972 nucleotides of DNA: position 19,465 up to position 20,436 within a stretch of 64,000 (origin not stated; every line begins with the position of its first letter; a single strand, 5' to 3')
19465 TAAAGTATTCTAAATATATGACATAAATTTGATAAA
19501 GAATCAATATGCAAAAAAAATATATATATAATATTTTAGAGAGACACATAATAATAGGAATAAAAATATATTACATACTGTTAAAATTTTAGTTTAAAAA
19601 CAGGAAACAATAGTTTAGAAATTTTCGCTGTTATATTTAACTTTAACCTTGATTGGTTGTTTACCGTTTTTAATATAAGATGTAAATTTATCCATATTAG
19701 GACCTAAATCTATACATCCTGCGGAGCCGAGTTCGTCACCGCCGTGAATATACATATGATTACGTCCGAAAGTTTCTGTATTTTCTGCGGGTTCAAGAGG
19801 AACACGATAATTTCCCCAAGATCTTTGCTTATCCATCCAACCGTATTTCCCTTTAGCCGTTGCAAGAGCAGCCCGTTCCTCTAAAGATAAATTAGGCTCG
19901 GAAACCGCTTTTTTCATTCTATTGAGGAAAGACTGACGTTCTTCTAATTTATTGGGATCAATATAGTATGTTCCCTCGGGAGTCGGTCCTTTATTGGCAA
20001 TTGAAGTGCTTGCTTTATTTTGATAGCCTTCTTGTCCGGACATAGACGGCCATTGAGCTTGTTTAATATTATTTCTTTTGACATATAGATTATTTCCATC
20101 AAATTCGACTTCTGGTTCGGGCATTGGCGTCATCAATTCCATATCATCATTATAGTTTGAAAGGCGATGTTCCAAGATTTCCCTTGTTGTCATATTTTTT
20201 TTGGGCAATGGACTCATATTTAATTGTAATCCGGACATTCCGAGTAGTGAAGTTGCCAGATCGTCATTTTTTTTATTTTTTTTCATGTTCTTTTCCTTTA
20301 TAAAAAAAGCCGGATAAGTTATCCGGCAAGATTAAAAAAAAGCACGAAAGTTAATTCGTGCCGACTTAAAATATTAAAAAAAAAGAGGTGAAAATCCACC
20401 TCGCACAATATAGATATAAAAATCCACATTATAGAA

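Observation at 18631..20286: Orphan Tlde1/DUF2778-like toxin gene with a membrane-protein partner and a decayed duplicate of that partner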

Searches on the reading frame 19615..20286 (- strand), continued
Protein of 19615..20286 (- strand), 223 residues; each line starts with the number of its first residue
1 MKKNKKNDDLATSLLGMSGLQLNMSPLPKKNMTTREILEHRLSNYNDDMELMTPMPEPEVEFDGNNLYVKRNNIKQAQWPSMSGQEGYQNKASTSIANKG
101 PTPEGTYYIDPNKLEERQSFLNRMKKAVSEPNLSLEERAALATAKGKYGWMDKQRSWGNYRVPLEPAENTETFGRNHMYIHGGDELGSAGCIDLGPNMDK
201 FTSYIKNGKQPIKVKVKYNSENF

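Call 67: find_encoding_contigs(protein=P0011, flank=7000, max_places=2)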
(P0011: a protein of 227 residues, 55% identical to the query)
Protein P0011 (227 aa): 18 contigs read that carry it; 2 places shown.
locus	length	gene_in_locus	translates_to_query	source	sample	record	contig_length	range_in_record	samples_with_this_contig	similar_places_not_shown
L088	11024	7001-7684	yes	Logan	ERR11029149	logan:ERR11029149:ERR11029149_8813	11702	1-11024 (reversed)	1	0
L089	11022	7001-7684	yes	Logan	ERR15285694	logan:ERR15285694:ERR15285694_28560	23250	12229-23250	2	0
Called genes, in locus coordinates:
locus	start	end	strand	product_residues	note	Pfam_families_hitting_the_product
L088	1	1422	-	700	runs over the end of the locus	?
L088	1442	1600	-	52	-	-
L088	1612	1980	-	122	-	-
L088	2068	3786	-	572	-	-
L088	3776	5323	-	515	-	PF01875:Memo, PF01871:AMMECR1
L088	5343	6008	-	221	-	PF00702:Hydrolase, PF12710:HAD, PF13419:HAD_2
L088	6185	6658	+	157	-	-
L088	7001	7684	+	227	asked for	PF03734:YkuD, PF10908:Tlde1_dom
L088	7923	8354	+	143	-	-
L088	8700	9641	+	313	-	-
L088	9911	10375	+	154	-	-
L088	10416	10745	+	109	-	-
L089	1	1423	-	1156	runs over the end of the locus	PF02811:PHP, PF07733:DNA_pol3_alpha, PF17657:DNA_pol3_finger, PF14579:HHH_6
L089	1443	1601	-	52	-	-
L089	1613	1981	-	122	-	-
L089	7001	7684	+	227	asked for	PF03734:YkuD, PF10908:Tlde1_dom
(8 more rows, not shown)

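Call 68: find_encoding_contigs(protein=P0014, flank=7000, max_places=2)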
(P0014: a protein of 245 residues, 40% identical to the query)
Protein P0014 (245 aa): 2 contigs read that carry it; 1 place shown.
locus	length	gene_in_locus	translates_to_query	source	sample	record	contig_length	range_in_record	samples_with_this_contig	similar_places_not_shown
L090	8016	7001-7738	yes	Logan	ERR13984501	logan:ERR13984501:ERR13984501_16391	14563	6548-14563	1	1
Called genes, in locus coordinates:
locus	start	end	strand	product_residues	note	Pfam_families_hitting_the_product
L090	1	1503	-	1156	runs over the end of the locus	PF02811:PHP, PF07733:DNA_pol3_alpha, PF17657:DNA_pol3_finger, PF14579:HHH_6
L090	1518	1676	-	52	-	-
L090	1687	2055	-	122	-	-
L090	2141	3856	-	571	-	-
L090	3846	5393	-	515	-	PF01875:Memo, PF01871:AMMECR1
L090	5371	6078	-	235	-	PF00702:Hydrolase, PF12710:HAD, PF13419:HAD_2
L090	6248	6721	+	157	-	-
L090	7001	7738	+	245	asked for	PF03734:YkuD (weak), PF10908:Tlde1_dom (weak)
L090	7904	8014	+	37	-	?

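Call 75: list_cluster_members(proteins=[P0013, P0019, P0021, P0022, P0017])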
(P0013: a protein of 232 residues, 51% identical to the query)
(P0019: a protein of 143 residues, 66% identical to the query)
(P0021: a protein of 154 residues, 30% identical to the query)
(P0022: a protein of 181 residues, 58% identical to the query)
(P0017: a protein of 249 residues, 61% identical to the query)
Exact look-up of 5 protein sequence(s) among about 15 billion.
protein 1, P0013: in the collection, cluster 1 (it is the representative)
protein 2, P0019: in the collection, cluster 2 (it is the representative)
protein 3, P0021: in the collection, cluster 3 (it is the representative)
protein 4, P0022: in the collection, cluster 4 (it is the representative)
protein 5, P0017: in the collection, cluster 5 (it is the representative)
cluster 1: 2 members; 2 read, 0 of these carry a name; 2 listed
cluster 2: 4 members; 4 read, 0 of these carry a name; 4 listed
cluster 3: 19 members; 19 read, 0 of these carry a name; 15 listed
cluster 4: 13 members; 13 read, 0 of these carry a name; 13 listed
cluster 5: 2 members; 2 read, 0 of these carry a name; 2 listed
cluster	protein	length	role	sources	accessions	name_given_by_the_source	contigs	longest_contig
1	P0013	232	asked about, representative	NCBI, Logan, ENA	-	-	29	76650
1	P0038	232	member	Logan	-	-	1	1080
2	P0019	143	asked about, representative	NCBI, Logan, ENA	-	-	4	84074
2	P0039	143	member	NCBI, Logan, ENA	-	-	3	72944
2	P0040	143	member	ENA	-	-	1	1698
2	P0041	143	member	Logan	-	-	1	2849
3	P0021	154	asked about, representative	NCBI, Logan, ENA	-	-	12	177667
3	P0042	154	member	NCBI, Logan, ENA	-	-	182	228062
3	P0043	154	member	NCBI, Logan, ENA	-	-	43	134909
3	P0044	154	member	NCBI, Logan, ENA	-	-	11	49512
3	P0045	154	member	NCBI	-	-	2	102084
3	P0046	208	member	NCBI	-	-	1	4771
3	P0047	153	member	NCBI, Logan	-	-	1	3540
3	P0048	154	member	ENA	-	-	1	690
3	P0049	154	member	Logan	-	-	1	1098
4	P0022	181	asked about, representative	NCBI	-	-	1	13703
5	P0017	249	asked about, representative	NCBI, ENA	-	-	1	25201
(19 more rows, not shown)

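Call 78: search_protein_families(library=phrogs, proteins=[window:19615-20286:-, L004:7506-7928:+, L022:10428-10754:+, L014:10556-10939:+, L021:10429-10785:+, L047:10441-10758:+, L022:9395-10408:+, L021:9299-10429:+], max_evalue=0.01)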
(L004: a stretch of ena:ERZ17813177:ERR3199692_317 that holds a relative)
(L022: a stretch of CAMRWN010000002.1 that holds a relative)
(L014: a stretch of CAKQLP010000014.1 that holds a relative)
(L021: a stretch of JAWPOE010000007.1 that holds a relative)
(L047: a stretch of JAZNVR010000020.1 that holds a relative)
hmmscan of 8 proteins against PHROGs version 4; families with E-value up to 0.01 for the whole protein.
window:19615-20286:- (223 aa): 2 families
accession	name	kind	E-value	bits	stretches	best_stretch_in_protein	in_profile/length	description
phrog_24118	-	unknown function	1e-06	29.9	1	156-202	59-109/121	-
phrog_14093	-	unknown function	0.00038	21.2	1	77-111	23-58/160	-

L004:7506-7928:+ (140 aa): 0 families

L022:10428-10754:+ (108 aa): 0 families

L014:10556-10939:+ (127 aa): 0 families

L021:10429-10785:+ (118 aa): 0 families

L047:10441-10758:+ (105 aa): 0 families

L022:9395-10408:+ (338 aa): 2 families
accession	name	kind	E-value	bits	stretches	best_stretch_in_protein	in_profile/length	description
phrog_24118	-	unknown function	9.2e-06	26.8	1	221-316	21-103/121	-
phrog_115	-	head and packaging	0.0035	17.5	1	64-193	304-407/665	minor head protein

L021:9299-10429:+ (377 aa): 11 families
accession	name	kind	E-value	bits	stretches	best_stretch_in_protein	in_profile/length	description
phrog_595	-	head and packaging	1.6e-10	42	1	142-273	251-377/513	head maturation protease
phrog_115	-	head and packaging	1.1e-09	39.1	1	142-273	271-405/665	minor head protein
phrog_4728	-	head and packaging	1.8e-07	31.4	1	139-231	249-354/591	head morphogenesis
phrog_1657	-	head and packaging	1.4e-06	28.8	1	137-197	241-312/337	head morphogenesis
phrog_2841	-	head and packaging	4.1e-06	27.1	1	141-194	259-315/525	minor head protein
phrog_16619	-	head and packaging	5.7e-05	21.8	1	133-183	221-271/1440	minor head protein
phrog_19443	-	head and packaging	0.0006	19.4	1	160-223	259-324/579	minor head protein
phrog_6577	-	unknown function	0.0011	18.4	1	142-207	181-243/1066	-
phrog_7625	-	head and packaging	0.0013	18.6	1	143-229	199-289/504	head morphogenesis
phrog_2494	-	head and packaging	0.0024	18.2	1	150-277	183-305/399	minor head protein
phrog_2662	-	head and packaging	0.0066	16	1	143-182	655-705/717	portal protein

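Call 79: find_related_loci(query=A3, collection=viral_contigs, flank=8000)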
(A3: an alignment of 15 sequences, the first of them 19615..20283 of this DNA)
Query A3 (222 aa) in viral_contigs; peptide patterns used: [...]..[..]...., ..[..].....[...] (x = any residue, [..] = any of these).
60 stretches matched a pattern; 13 encode a relative of the query (tblastn E <= 1e-3); 13 distinct loci.
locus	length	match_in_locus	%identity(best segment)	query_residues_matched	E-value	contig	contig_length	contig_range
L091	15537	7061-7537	36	49-217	3e-25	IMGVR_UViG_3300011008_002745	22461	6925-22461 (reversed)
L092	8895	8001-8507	29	43-206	2e-19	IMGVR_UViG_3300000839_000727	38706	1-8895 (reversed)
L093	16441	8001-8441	32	58-217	3e-19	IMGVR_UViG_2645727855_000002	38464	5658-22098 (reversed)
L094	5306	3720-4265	31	53-219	1e-18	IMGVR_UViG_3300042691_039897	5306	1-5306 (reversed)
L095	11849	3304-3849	31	53-219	1e-18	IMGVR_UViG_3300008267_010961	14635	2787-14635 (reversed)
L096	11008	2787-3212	30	61-218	6e-18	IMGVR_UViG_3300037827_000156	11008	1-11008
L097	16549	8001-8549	28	21-217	1e-17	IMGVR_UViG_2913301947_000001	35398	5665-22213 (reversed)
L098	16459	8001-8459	28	58-222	3e-17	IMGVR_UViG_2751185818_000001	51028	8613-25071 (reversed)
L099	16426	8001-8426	30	61-218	1e-16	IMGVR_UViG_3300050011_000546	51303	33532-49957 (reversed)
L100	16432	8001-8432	30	59-217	6e-16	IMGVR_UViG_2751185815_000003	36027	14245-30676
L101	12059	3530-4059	44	22-218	2e-19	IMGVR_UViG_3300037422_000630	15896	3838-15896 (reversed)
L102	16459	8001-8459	28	58-222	3e-17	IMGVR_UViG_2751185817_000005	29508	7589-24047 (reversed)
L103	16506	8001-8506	27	33-217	9e-12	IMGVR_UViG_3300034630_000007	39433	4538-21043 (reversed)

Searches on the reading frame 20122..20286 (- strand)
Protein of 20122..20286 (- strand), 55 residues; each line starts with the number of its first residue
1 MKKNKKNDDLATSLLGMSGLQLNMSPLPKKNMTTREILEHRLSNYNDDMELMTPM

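Call 61: search_protein_representatives(alignment_id=A5)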
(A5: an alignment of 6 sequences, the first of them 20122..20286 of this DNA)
Query: 6 sequences, 58 profile positions. Proteins with E-value up to 0.001 (for the whole library): 14; up to 1e-10: 9; up to 1e-30: 0. The best 14 are listed.
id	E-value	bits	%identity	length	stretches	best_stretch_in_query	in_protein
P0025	4.3e-30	119.5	-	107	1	1-58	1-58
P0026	5.2e-30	119.2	-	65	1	1-58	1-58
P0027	1.9e-28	114.2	-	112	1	2-57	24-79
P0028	8.3e-28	112.2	-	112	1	1-58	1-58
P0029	1.8e-27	111.1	-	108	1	1-58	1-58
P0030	4.0e-21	90.7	-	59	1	1-52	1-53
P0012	1.3e-20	89.1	-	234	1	1-58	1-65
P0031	1.6e-19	85.7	-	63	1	1-46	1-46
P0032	8.1e-15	70.6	-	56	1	1-39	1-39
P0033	7.2e-10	54.7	-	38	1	1-31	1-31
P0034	4.6e-08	48.9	-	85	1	30-53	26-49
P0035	1.3e-06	44.3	-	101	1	32-56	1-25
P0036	6.1e-06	42.1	-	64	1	30-58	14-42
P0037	6.3e-04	35.7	-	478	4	4-30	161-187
